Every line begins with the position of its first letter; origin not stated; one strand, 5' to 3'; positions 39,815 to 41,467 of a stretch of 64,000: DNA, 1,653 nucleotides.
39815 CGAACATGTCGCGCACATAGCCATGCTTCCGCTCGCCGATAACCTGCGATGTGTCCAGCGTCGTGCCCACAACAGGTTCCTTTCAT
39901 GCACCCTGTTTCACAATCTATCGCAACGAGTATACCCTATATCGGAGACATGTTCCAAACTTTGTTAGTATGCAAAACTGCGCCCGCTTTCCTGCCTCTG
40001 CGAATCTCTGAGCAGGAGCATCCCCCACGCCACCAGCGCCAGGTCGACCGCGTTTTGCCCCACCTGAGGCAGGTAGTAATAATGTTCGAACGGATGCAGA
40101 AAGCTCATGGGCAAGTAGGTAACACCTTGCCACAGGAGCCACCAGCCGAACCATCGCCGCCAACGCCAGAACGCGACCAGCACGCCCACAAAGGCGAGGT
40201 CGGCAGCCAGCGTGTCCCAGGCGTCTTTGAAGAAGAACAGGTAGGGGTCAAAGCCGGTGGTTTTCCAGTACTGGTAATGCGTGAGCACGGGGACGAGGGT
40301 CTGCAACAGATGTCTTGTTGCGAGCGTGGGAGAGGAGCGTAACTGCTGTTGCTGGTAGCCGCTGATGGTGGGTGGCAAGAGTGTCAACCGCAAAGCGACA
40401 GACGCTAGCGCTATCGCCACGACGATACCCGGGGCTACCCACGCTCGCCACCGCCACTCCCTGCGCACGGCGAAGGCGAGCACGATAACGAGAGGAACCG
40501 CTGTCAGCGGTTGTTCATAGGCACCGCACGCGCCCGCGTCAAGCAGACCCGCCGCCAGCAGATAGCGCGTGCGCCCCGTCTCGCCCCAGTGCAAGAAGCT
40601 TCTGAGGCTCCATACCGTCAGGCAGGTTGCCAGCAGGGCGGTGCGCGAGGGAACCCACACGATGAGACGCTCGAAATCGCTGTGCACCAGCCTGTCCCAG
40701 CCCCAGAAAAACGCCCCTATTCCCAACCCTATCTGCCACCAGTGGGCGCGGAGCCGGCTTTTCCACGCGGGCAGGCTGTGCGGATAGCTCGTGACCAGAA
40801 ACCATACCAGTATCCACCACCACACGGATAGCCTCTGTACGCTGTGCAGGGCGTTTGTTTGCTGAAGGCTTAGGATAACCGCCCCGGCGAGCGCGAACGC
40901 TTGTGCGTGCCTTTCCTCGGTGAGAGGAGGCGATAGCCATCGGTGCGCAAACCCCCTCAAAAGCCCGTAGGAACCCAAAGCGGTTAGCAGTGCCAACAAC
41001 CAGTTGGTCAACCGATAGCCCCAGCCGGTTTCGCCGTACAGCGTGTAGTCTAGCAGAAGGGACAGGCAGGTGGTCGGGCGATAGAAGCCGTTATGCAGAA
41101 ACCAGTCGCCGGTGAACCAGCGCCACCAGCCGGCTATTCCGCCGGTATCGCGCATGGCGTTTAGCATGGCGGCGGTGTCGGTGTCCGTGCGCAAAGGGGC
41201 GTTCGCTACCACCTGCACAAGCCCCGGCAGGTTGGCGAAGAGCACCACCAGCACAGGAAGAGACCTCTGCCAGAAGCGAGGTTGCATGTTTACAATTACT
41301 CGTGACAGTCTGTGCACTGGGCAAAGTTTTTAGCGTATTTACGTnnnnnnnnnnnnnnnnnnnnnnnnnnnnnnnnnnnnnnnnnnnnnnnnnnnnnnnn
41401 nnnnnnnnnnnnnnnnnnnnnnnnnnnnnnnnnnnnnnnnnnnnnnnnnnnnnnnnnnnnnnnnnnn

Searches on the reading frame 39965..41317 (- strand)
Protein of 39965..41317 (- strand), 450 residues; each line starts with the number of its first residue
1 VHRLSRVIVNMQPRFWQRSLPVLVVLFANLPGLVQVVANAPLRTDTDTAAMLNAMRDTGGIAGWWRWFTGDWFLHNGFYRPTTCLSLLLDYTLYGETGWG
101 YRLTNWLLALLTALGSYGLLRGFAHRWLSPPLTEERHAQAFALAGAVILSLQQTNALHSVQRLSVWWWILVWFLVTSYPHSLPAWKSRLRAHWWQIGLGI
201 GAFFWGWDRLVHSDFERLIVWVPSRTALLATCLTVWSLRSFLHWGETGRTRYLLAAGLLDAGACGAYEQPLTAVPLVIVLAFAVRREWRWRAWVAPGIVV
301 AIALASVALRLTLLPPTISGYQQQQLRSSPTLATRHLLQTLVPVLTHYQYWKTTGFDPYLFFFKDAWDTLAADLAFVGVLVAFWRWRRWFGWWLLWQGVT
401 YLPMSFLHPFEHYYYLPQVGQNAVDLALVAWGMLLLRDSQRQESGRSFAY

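Call 4: search_protein_families(library=pfam, proteins=[window:39965-41317:-], max_evalue=1)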
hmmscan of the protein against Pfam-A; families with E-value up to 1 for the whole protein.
window:39965-41317:- (450 aa): 0 families

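Call 6: search_protein_families(library=ncbifam, proteins=[window:39965-41317:-], max_evalue=1)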
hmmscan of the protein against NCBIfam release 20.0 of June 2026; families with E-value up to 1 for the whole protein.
window:39965-41317:- (450 aa): 0 families

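Call 42: find_related_loci(query=window:39965-41317:-, collection=metagenome_contigs, flank=6000)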
Query window:39965-41317:- (450 aa) in metagenome_contigs; peptide patterns used: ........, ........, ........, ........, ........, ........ (x = any residue, [..] = any of these).
98 stretches matched a pattern; 7 encode a relative of the query (tblastn E <= 1e-3); 7 distinct loci.
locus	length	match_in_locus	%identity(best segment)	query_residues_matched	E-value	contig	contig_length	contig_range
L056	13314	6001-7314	73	3-443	0e+0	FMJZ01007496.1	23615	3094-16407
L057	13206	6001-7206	70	35-433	0e+0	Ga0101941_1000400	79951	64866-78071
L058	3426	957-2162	70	35-433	0e+0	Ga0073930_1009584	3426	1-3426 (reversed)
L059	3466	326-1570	69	19-432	0e+0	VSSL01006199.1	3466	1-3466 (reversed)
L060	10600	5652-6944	68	6-432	5e-176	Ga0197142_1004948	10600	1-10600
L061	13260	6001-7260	69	17-432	8e-176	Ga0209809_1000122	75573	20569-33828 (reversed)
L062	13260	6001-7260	69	17-432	5e-175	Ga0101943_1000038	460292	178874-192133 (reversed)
